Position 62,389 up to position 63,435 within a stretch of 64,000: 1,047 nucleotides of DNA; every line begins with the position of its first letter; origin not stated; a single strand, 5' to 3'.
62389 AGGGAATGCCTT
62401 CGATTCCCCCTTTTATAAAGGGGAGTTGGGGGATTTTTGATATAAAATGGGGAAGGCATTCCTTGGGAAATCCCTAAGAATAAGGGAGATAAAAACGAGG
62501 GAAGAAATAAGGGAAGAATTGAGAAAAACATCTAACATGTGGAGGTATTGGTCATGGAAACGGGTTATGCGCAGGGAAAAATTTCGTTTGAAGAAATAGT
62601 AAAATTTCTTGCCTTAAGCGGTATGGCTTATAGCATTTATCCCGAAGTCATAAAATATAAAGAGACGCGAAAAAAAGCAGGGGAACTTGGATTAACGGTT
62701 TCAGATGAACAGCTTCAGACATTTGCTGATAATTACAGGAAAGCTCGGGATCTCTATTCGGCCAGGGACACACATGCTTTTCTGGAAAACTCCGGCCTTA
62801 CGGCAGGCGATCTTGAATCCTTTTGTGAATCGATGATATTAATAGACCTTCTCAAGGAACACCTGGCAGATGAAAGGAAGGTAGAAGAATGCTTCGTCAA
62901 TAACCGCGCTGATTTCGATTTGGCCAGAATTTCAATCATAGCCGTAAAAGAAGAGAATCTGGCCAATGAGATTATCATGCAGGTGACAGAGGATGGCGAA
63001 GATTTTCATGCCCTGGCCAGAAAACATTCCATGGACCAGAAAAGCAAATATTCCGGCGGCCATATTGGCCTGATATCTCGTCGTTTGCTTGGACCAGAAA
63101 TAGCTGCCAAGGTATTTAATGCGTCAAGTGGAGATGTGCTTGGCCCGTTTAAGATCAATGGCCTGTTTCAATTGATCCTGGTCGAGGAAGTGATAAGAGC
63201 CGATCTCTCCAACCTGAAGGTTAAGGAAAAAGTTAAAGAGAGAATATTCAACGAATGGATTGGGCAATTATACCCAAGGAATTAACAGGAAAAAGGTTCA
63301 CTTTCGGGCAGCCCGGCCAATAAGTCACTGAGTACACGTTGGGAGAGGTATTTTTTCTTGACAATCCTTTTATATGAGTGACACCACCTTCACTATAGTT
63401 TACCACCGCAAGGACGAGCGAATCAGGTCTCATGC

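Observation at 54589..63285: Unannotated 59-aa double-glycine leader peptide divergent from a TolC / cNMP-C39-ABC / HlyD / parvulin export locus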

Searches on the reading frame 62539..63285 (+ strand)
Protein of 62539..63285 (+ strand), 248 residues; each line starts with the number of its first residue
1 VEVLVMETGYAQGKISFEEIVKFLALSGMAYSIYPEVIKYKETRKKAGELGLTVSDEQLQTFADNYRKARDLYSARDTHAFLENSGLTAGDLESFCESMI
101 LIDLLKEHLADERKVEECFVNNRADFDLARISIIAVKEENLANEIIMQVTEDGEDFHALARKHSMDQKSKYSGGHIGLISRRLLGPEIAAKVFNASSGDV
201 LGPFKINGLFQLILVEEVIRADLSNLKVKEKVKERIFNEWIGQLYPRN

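Call 5: search_protein_families(library=pfam, proteins=[window:62539-63285:+], max_evalue=0.01)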
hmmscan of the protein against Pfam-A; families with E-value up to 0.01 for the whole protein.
window:62539-63285:+ (248 aa): 3 families
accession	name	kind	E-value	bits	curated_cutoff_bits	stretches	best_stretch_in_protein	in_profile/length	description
PF00639.27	Rotamase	-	2.5e-13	51.3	21.7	1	139-216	19-96/97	PPIC-type PPIASE domain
PF13616.12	Rotamase_3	-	2.6e-11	44.5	22.5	1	136-213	23-110/116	PPIC-type PPIASE domain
PF13145.12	Rotamase_2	-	1e-06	30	27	1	111-222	2-112/121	PPIC-type PPIASE domain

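Call 6: search_protein_families(library=ncbifam, proteins=[window:62539-63285:+], max_evalue=0.1)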
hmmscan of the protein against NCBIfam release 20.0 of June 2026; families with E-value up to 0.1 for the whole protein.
window:62539-63285:+ (248 aa): 12 families
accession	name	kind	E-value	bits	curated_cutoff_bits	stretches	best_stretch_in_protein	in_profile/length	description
TIGR04500.1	PpiC_rel_mature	subfamily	2e-22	79.9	180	1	48-241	131-326/340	TIGR04500 family putative peptide maturation system protein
NF000809.0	PRK00059.1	equivalog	6.7e-09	35.6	303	1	35-233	91-303/336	peptidylprolyl isomerase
NF002824.0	PRK02998.1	subfamily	1.6e-08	34.3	360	1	129-237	135-237/283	peptidylprolyl isomerase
NF003356.0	PRK04405.1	subfamily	2.1e-08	33.6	339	1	10-177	34-192/299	peptidylprolyl isomerase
NF008054.0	PRK10788.1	equivalog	2.1e-08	33.3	493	1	110-236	249-377/626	peptidylprolyl isomerase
NF002827.0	PRK03002.1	equivalog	7.1e-08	31.8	343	1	65-236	79-238/285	peptidylprolyl isomerase PrsA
NF011969.0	PRK15441.1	equivalog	1.7e-07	31.5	127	1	133-207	9-81/93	peptidylprolyl isomerase PpiC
NF008038.0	PRK10770.1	equivalog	9.7e-07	27.9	394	1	137-230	194-284/431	peptidylprolyl isomerase SurA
NF002846.0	PRK03095.1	equivalog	8.7e-06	25.4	361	1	107-237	108-240/287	peptidylprolyl isomerase PrsA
TIGR02933.1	nifM_nitrog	equivalog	0.0012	18.7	168.2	1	143-234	146-237/256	nitrogen fixation protein NifM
NF002361.0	PRK01326.1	equivalog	0.0017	17.5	428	1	63-168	82-187/336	peptidylprolyl isomerase PrsA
NF009105.0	PRK12450.1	subfamily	0.038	13.2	526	1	63-171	82-193/309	foldase protein PrsA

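Call 35: find_homologous_proteins(query=window:62554-63285:+, max_evalue=0.00001)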
Query window:62554-63285:+ (243 aa): 141 proteins with E <= 0.00001 among 1412 candidates; the best 120 are listed.
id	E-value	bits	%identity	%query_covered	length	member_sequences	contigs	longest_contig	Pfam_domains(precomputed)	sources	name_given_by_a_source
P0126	7.1e-154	528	100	100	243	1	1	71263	PF13145.13,PF00639.28,PF13616.13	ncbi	ncbi:MAG: peptidylprolyl isomerase [bacterium]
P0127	6.0e-120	417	80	98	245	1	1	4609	PF13145.13,PF00639.28,PF13616.13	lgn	-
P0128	3.9e-117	408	77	100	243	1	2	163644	PF13145.13,PF00639.28,PF13616.13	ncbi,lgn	ncbi:MAG: peptidylprolyl isomerase [bacterium]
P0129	1.2e-89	318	62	98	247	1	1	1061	PF13145.13,PF00639.28,PF13624.12,PF13616.13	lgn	-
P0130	1.1e-87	311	60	98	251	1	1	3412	PF13145.13,PF00639.28,PF13624.12,PF13616.13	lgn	-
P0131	8.2e-87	309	59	98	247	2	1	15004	PF13145.13,PF00639.28,PF13624.12,PF13616.13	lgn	-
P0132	9.1e-87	309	59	98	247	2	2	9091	PF13145.13,PF00639.28,PF13624.12,PF13616.13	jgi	jgi:parvulin-like peptidyl-prolyl isomerase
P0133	6.0e-86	306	59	97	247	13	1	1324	PF00639.28,PF13616.13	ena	-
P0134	3.4e-85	303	60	97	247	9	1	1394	PF00639.28,PF13624.12,PF13616.13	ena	-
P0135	3.7e-85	303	59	98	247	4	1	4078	PF13145.13,PF00639.28,PF13624.12,PF13616.13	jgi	-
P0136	4.7e-85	303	57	98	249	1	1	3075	PF13145.13,PF00639.28,PF13616.13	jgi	-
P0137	9.9e-85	302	61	96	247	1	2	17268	PF00639.28,PF13624.12,PF13616.13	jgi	-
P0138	2.1e-84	301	59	98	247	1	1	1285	PF13145.13,PF00639.28,PF13624.12,PF13616.13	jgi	-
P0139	2.4e-84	301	61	97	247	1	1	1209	PF13145.13,PF00639.28,PF13624.12,PF13616.13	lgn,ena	-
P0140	2.6e-84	300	59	97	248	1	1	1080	PF13145.13,PF00639.28,PF13624.12,PF13616.13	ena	-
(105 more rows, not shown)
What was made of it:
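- Checked: The PpiC-like gene starts at 62554 (243 aa, as in GenBank; call 35).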

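Call 36: find_encoding_contigs(protein=P0128, flank=10000, max_places=2)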
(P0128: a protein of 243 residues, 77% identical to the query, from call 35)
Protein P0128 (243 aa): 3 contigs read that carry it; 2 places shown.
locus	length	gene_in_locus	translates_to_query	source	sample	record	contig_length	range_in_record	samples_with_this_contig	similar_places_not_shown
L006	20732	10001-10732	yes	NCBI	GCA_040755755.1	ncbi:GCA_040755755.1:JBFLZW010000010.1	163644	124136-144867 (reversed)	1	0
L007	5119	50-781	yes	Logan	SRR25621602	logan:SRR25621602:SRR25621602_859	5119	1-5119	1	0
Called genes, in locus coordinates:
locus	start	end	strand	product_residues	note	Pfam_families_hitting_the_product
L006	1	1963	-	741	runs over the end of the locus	PF18019:Cas3_HD (weak), PF04851:ResIII, PF00270:DEAD, PF00271:Helicase_C (faint), PF22590:Cas3-like_C_2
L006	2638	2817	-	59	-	-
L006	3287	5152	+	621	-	PF02321:OEP (faint)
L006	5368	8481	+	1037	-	PF00027:cNMP_binding, PF03412:Peptidase_C39, PF13529:Peptidase_C39_2 (faint), PF00664:ABC_membrane, PF00005:ABC_tran, PF02463:SMC_N (faint)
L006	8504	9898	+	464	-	PF26002:Beta-barrel_AprE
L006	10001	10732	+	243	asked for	PF13145:Rotamase_2, PF13616:Rotamase_3, PF00639:Rotamase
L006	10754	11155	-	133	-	PF00072:Response_reg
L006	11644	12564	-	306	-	-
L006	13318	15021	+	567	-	-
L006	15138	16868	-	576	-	-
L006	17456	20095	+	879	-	PF04015:DUF362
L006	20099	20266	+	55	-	-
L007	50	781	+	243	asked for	PF13145:Rotamase_2, PF13616:Rotamase_3, PF00639:Rotamase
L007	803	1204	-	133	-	PF00072:Response_reg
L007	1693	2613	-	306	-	-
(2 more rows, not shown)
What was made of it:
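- Same five-gene module in an independent MAG with unrelated flanks (call 36).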

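Call 37: find_encoding_contigs(protein=P0127, flank=10000, max_places=2)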
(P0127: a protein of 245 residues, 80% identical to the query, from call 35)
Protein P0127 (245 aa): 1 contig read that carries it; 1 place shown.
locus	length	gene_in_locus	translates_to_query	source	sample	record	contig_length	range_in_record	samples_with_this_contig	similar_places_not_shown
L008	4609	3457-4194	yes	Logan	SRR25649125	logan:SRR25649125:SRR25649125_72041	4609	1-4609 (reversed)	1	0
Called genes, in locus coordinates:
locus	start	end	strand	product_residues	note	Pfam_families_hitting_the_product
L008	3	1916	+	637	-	?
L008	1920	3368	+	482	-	PF25994:HH_AprE (faint), PF26002:Beta-barrel_AprE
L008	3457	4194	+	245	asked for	PF13145:Rotamase_2, PF13616:Rotamase_3 (weak), PF00639:Rotamase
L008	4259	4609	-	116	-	?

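Call 48: find_related_loci(query=A4, collection=genome_contigs, flank=10000)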
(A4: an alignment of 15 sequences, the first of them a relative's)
Query A4 (243 aa) in genome_contigs; peptide patterns used: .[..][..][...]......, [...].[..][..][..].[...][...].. (x = any residue, [..] = any of these).
103 stretches matched a pattern; 40 encode a relative of the query (tblastn E <= 1e-3); 39 distinct loci.
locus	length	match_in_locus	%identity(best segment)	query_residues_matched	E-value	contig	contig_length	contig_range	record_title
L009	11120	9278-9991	58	1-239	2e-91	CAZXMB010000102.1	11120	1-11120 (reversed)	MAG TPA_asm: uncultured Syntrophaceae bacterium isolate SRP098346_co1_431 genome assembly, contig: NODE_7359_length_1112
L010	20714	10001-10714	56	1-239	1e-87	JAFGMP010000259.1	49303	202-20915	MAG: Candidatus Latescibacterota bacterium isolate Zod_Metabat.481 k87_4908509, whole genome shotgun sequence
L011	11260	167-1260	55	1-240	4e-87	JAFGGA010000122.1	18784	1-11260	MAG: Deltaproteobacteria bacterium isolate Zod_Metabat.1361 k87_7261422, whole genome shotgun sequence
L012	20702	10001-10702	56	5-239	3e-84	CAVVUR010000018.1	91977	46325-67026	MAG: uncultured delta proteobacterium isolate MFD02979.bin.2.54 genome assembly, contig: contig_96290, whole genome shot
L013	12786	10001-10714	55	1-239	4e-84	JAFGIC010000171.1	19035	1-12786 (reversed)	MAG: Deltaproteobacteria bacterium isolate Zod_Metabat.172 k87_4652406, whole genome shotgun sequence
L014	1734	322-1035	51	1-239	1e-83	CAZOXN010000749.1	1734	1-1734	MAG TPA_asm: uncultured Desulfarculaceae bacterium isolate binchicken_co274_510 genome assembly, contig: NODE_182222_len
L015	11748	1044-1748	50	5-240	2e-78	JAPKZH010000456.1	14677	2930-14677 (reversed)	MAG: Candidatus Aminicenantes bacterium isolate LacPavin_0920_SED5_MAG_55_12 LacPavin_0920_SED5_scaffold_170754, whole g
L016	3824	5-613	54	36-239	9e-71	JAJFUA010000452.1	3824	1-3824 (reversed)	MAG: Desulfobacteraceae bacterium isolate bin.361 k141_879635, whole genome shotgun sequence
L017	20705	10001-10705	44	1-236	1e-60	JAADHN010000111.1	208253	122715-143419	MAG: Kiritimatiellota bacterium isolate M_MetaBat.195 contig-127_227, whole genome shotgun sequence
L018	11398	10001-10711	41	1-238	1e-57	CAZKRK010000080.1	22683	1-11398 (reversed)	MAG TPA_asm: uncultured Victivallales bacterium isolate binchicken_co97_363 genome assembly, contig: NODE_9325_length_22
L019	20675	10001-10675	39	10-235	3e-51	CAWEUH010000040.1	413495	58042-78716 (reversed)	MAG: uncultured delta proteobacterium isolate MFD01476.bin.3.99 genome assembly, contig: contig_34772, whole genome shot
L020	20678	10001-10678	39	10-235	1e-50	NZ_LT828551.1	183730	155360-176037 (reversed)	Desulfamplus magnetovallimortis isolate PRJEB14757, whole genome shotgun sequence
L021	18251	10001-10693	46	5-236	9e-68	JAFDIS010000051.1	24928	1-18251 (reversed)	MAG: Deltaproteobacteria bacterium isolate Meg22_1618_Bin_163 Meg22_1618_Bin_163_scaffold_2252, whole genome shotgun seq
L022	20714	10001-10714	59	1-239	8e-95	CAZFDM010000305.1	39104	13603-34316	MAG TPA_asm: uncultured Syntrophaceae bacterium isolate SRP231805_co4_41 genome assembly, contig: k141_315628, whole gen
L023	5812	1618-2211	38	39-238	6e-41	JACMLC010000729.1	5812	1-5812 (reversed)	MAG: Pyrinomonadaceae bacterium isolate ES-bin-285 ES-bin-285-contig-k141_13214293, whole genome shotgun sequence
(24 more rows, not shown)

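Call 76: predict_structure(alignment_id=A5)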
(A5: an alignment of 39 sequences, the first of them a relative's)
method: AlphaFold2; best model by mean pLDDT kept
length: 243 residues; sequences in the alignment: 39
mean_pLDDT: 93.0   pTM: 0.78
mean pLDDT of the five models: 93.0, 93.0, 92.8, 92.1, 89.3
residues with pLDDT >= 90: 204; 70-90: 33; 50-70: 5; < 50: 1
segments of 3 or more residues with pLDDT < 50: none
pLDDT, mean of each block of 10 residues (from residue 1): 75 88 88 93 96 96 94 92 94 96 95 94 97 97 96 96 89 93 96 96 95 95 96 92 60
secondary structure, 60 per line:
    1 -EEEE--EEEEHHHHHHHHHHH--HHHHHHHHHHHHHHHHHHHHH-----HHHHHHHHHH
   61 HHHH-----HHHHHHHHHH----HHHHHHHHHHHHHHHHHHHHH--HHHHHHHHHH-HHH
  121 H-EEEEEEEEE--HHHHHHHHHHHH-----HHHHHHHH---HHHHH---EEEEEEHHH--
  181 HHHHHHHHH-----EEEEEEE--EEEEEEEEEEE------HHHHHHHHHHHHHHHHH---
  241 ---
elements in order: E2-5 E8-11 H12-22 H25-45 H51-64 H70-79 H84-104 H107-116 H118-121 E123-131 H134-145 H151-158 H162-166 E170-175 H181-189 E195-201 E204-214 H221-237

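Call 78: fold_search(model_id=the predicted structure, library=pdb)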
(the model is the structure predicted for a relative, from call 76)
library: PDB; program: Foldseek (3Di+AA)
matches with E <= 10: 245; with E <= 0.001: 83
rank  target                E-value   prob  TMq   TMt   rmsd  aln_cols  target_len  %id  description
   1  9a7d_B                9.7e-11  1.00  0.38  0.31  13.4       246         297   19  Integrative model of YRVJ-YACD by crosslinking MS and deep learning (released 2024-09-18)
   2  6vj6_A                4.5e-10  1.00  0.46  0.44   9.3       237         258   19  2.55 Angstrom Resolution Crystal Structure of Peptidylprolyl Isomerase (PrsA) from Bacillus cereus (released 2020-02-05)
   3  5tvl_C                6.0e-10  1.00  0.40  0.37  10.8       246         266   17  Crystal structure of foldase protein PrsA from Streptococcus pneumoniae str. Canada MDR_19A (released 2016-11-23)
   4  4wo7_A                7.2e-10  1.00  0.36  0.34  11.7       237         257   18  Crystal Structure of PrsA from Bacillus subtilis (released 2014-12-24)
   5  6vj4                  9.0e-10  1.00  0.47  0.50   6.4       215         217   20  1.70 Angstrom Resolution Crystal Structure of Peptidylprolyl Isomerase (PrsA) from Bacillus anthracis (released 2020-02-05)
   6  5tvl_D                1.3e-09  1.00  0.43  0.40  10.0       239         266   17  Crystal structure of foldase protein PrsA from Streptococcus pneumoniae str. Canada MDR_19A (released 2016-11-23)
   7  9hga_F                1.6e-09  1.00  0.37  0.30  13.5       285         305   17  BAM-SurA-darobactin complex in the swing-out state (released 2025-04-16)
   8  4wo7_B                1.9e-09  1.00  0.35  0.34  12.3       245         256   19  Crystal Structure of PrsA from Bacillus subtilis (released 2014-12-24)
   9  5tvl_A                2.5e-09  1.00  0.42  0.39  10.0       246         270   16  Crystal structure of foldase protein PrsA from Streptococcus pneumoniae str. Canada MDR_19A (released 2016-11-23)
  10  2pv3_A                3.0e-09  1.00  0.41  0.36   9.8       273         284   19  Crystallographic Structure of SurA fragment lacking the second peptidyl-prolyl isomerase domain complexed with peptide (released 2007-10-02)
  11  3rfw                  3.0e-09  1.00  0.38  0.37  17.1       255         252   20  The virulence factor PEB4 and the periplasmic protein Cj1289 are two structurally-related SurA-like chaperones in the hu (released 2011-04-27)
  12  5htf_A                6.0e-09  1.00  0.42  0.40   9.5       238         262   19  Crystal Structure of PrsA1 from Listeria monocytogenes (released 2016-04-06)
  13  9hg5_F                6.3e-09  1.00  0.37  0.32  10.8       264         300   20  BAM-SurA complex in the swing-in state with full length BamC resolved (released 2025-04-16)
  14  5tvl_B                6.7e-09  1.00  0.45  0.42   9.7       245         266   16  Crystal structure of foldase protein PrsA from Streptococcus pneumoniae str. Canada MDR_19A (released 2016-11-23)
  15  5htf_B                1.3e-08  1.00  0.49  0.47   8.1       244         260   18  Crystal Structure of PrsA1 from Listeria monocytogenes (released 2016-04-06)
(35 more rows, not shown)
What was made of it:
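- The PpiC-like protein has a PrsA/SurA fold (call 78).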
